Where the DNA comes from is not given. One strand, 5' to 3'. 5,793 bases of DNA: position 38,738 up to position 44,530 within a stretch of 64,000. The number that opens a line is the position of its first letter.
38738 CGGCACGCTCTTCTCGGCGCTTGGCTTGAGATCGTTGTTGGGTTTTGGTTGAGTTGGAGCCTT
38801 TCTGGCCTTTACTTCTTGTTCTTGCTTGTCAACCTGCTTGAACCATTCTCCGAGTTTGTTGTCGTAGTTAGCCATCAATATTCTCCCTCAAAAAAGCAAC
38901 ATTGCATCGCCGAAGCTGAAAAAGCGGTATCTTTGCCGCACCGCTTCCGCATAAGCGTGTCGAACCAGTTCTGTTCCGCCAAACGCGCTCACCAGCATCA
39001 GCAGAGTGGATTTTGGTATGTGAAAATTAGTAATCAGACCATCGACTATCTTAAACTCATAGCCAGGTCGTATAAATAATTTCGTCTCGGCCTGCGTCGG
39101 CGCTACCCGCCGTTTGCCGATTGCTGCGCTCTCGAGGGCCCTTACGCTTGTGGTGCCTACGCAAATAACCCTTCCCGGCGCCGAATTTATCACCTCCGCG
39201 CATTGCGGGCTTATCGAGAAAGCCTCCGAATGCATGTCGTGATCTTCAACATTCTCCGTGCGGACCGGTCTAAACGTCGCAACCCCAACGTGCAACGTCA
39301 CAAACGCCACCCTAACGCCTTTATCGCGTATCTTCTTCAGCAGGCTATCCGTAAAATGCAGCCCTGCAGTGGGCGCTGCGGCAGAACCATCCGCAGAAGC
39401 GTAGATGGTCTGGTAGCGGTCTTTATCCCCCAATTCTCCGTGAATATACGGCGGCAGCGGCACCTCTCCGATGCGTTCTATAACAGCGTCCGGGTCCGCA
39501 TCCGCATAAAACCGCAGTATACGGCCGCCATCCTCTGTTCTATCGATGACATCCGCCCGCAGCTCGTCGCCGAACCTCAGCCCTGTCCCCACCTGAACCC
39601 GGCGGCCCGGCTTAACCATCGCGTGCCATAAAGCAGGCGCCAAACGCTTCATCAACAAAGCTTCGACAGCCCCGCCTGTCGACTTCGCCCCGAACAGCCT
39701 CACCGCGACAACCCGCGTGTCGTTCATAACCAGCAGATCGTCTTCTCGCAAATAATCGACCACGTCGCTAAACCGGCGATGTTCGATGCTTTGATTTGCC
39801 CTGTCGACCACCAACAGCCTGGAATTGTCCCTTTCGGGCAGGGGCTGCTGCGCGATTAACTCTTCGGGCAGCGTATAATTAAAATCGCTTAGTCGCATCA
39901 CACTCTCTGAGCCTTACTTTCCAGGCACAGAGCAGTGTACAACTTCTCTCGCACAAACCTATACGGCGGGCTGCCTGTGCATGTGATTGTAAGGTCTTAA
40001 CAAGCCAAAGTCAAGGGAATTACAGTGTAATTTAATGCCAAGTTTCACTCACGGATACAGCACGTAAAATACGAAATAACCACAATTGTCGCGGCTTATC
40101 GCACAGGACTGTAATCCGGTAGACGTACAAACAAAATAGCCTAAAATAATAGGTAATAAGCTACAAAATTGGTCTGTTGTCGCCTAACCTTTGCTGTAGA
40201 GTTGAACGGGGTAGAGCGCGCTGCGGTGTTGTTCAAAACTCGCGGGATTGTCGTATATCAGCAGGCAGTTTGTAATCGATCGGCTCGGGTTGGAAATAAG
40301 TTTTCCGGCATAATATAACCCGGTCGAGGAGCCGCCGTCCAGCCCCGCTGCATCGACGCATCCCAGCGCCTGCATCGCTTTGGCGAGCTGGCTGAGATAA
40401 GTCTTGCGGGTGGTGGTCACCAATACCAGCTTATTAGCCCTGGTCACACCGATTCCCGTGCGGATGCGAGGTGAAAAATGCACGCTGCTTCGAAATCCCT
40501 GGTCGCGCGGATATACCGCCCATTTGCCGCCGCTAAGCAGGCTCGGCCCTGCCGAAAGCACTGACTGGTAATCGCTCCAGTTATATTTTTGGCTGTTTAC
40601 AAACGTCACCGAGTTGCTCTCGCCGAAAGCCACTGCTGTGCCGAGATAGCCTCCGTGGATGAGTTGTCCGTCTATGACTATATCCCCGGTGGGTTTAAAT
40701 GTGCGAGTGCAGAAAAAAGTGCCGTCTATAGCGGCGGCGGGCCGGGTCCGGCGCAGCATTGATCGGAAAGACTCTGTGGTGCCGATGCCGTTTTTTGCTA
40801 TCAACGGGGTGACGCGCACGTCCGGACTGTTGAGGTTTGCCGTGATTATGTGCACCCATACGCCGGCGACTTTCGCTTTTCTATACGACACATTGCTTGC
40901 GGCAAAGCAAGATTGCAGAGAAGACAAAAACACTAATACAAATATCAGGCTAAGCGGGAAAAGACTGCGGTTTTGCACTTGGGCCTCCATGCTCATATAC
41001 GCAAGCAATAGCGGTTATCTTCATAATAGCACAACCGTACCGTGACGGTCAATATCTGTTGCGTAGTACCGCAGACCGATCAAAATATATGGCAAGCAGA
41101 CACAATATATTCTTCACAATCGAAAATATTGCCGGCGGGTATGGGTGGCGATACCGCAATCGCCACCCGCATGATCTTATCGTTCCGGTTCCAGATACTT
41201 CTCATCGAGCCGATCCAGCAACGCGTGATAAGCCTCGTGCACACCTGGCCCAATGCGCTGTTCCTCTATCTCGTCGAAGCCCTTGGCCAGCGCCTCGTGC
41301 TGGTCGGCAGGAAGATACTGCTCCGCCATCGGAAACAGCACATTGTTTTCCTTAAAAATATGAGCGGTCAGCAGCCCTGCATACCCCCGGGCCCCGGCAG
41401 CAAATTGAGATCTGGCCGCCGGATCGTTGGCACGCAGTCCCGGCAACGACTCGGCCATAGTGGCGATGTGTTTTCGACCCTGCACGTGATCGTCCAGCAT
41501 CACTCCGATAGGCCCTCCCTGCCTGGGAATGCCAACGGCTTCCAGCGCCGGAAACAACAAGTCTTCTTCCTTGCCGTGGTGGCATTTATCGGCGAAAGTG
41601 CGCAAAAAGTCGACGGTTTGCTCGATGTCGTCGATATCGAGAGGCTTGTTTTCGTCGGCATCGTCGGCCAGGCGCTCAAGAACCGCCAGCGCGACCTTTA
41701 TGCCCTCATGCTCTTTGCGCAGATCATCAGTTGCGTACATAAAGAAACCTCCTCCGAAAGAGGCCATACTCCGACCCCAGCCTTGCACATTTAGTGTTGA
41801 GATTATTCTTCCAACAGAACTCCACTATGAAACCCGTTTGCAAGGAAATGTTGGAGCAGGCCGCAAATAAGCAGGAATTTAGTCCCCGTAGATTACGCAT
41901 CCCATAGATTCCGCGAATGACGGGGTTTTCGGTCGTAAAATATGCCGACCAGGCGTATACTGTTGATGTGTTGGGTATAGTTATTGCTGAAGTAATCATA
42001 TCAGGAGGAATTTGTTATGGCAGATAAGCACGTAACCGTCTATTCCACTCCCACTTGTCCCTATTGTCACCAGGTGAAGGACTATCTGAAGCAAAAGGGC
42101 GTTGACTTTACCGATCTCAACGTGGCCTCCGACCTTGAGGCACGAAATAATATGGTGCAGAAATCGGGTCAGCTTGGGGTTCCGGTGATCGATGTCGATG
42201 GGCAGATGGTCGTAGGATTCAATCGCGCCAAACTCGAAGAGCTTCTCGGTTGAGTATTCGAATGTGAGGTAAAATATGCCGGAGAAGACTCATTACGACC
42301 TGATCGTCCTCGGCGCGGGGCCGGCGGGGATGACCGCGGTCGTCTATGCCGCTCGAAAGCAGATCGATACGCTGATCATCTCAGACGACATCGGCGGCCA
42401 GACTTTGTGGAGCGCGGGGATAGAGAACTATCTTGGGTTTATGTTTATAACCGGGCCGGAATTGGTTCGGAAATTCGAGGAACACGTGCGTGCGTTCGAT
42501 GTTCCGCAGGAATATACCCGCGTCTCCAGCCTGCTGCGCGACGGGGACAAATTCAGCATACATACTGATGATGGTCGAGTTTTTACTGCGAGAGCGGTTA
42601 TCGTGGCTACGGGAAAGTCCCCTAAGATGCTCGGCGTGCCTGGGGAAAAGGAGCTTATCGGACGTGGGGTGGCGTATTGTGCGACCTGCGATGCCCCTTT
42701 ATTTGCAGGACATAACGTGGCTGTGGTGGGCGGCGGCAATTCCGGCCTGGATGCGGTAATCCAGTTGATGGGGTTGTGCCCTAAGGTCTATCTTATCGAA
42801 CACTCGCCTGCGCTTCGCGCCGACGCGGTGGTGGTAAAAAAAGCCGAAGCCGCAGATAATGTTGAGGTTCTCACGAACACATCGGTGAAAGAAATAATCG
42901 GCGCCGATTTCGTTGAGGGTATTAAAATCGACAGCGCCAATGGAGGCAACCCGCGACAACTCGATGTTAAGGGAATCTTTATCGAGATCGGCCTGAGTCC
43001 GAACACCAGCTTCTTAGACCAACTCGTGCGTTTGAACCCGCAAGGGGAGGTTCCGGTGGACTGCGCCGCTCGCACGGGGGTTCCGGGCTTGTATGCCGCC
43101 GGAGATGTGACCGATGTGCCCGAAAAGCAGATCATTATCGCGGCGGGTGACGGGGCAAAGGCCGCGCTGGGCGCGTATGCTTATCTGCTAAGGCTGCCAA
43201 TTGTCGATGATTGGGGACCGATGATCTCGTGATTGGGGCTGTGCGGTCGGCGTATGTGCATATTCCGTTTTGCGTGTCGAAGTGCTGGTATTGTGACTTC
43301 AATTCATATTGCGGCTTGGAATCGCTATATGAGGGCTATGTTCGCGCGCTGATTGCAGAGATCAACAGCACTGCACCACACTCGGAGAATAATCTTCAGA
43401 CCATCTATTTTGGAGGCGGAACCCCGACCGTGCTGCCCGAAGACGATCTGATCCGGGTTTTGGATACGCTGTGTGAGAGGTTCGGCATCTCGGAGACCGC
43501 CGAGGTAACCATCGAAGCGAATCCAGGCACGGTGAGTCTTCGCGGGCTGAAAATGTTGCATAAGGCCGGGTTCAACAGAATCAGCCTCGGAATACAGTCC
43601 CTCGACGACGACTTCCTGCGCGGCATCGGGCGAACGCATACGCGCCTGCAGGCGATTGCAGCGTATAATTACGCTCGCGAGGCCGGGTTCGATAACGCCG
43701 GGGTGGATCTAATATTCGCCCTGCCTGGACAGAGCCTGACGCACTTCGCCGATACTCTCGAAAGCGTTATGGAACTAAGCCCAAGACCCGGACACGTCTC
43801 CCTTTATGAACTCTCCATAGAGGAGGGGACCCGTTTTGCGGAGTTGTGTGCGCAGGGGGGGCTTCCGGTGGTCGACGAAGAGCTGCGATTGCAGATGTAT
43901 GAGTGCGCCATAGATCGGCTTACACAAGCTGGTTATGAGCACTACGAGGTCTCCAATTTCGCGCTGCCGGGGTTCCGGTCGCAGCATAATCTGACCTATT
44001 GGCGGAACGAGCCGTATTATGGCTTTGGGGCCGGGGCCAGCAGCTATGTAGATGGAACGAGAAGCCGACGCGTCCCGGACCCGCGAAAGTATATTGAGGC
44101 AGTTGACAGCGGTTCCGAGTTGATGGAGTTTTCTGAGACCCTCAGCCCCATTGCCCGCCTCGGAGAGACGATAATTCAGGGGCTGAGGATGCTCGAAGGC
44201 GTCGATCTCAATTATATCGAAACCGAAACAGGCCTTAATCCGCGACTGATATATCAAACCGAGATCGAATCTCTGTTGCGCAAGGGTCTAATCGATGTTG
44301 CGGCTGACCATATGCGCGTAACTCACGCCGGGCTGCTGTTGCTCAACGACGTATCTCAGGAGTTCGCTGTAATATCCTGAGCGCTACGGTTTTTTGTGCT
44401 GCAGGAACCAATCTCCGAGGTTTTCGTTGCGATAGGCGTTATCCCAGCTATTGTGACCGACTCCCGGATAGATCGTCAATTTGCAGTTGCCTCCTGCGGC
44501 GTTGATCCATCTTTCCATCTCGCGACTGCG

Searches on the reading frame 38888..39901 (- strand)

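Call 28: search_protein_families(library=pfam, proteins=[window:38888-39901:-], max_evalue=0.001)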
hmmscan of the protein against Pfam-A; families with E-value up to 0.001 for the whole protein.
window:38888-39901:- (337 aa): 1 family
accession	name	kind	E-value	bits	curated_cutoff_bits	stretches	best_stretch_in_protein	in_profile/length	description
PF02547.20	Queuosine_synth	-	3.2e-134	447.6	25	1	4-336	1-322/322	Queuosine biosynthesis protein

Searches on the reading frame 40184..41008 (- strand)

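Call 28: search_protein_families(library=pfam, proteins=[window:40184-41008:-], max_evalue=0.001)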
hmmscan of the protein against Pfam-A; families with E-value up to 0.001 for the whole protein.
window:40184-41008:- (274 aa): 1 family
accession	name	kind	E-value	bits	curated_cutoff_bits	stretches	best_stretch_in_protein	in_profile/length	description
PF09992.14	NAGPA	-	2.3e-27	96.7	25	1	91-252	4-169/169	Phosphodiester glycosidase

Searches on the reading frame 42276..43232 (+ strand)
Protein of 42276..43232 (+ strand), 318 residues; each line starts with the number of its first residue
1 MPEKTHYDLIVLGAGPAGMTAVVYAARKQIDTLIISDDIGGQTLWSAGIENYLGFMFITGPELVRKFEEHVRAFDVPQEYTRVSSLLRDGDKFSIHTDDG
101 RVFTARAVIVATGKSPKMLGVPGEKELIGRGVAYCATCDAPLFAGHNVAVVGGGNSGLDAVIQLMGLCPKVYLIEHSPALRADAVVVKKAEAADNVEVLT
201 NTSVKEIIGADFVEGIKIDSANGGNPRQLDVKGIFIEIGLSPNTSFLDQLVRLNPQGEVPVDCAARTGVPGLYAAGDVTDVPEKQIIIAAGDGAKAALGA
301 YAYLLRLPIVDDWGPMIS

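Call 28: search_protein_families(library=pfam, proteins=[window:42276-43232:+], max_evalue=0.001)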
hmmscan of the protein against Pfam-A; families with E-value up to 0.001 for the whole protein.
window:42276-43232:+ (318 aa): 14 families
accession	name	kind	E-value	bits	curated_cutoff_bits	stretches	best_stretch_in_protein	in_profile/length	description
PF07992.20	Pyr_redox_2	-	9.9e-44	150.3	26.1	1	7-283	1-282/291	Pyridine nucleotide-disulphide oxidoreductase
PF13738.12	Pyr_redox_3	-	1.9e-24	86.9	30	1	59-276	79-305/305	Pyridine nucleotide-disulphide oxidoreductase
PF03486.20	HI0933_like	-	4.6e-10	39.8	50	0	8-36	2-30/244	HI0933-like protein Rossmann domain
PF00070.33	Pyr_redox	-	2.4e-09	38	22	1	147-218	1-79/82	Pyridine nucleotide-disulphide oxidoreductase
PF00890.30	FAD_binding_2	-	7.9e-08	32.3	20.4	0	8-49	1-44/414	FAD binding domain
PF12831.13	FAD_oxidored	-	1.2e-06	28.6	27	0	8-42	1-37/416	FAD dependent oxidoreductase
PF01134.28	GIDA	-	3.7e-06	26.7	22.1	0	8-37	1-30/391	Glucose inhibited division protein A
PF01266.30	DAO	-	5.2e-06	26.7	27.9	0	8-49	1-45/353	FAD dependent oxidoreductase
PF01946.23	Thi4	-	4.8e-05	23.1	26.2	0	6-46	17-59/235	Thi4 family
PF13434.12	Lys_Orn_oxgnase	-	9e-05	22.2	21.3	0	91-167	130-210/339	L-lysine 6-monooxygenase/L-ornithine 5-monooxygenase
PF13454.12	NAD_binding_9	-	0.00024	21.6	21.8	0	76-114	116-154/155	FAD-NAD(P)-binding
PF13450.12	NAD_binding_8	-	0.00037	21.1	21.9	0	11-44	1-36/68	NAD(P)-binding Rossmann-like domain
PF01593.30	Amino_oxidase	-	0.00041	20.2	19.8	0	81-112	223-254/443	Flavin containing amine oxidoreductase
PF05834.18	Lycopene_cycl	-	0.00052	19.6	23.4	0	8-47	1-46/380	Lycopene cyclase protein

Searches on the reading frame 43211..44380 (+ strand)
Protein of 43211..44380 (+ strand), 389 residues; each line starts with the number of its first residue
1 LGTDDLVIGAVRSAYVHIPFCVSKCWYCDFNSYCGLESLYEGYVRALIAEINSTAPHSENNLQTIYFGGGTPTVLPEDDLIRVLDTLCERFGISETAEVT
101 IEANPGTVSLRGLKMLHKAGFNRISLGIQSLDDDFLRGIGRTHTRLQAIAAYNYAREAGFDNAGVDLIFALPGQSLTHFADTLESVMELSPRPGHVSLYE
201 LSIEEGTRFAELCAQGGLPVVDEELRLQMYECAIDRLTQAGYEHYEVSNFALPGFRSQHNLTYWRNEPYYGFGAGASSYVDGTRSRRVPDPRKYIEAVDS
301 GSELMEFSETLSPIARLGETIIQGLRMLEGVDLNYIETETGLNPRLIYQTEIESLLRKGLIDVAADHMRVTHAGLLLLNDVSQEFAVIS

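Call 28: search_protein_families(library=pfam, proteins=[window:43211-44380:+], max_evalue=0.001)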
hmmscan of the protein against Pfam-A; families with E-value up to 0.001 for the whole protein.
window:43211-44380:+ (389 aa): 2 families
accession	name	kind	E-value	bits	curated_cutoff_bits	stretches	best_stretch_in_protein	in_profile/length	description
PF04055.27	Radical_SAM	-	4.5e-28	98.9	29.5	1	15-185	1-165/166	Radical SAM superfamily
PF06969.22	HemN_C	-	3e-12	46.8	24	1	311-377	1-67/67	HemN C-terminal domain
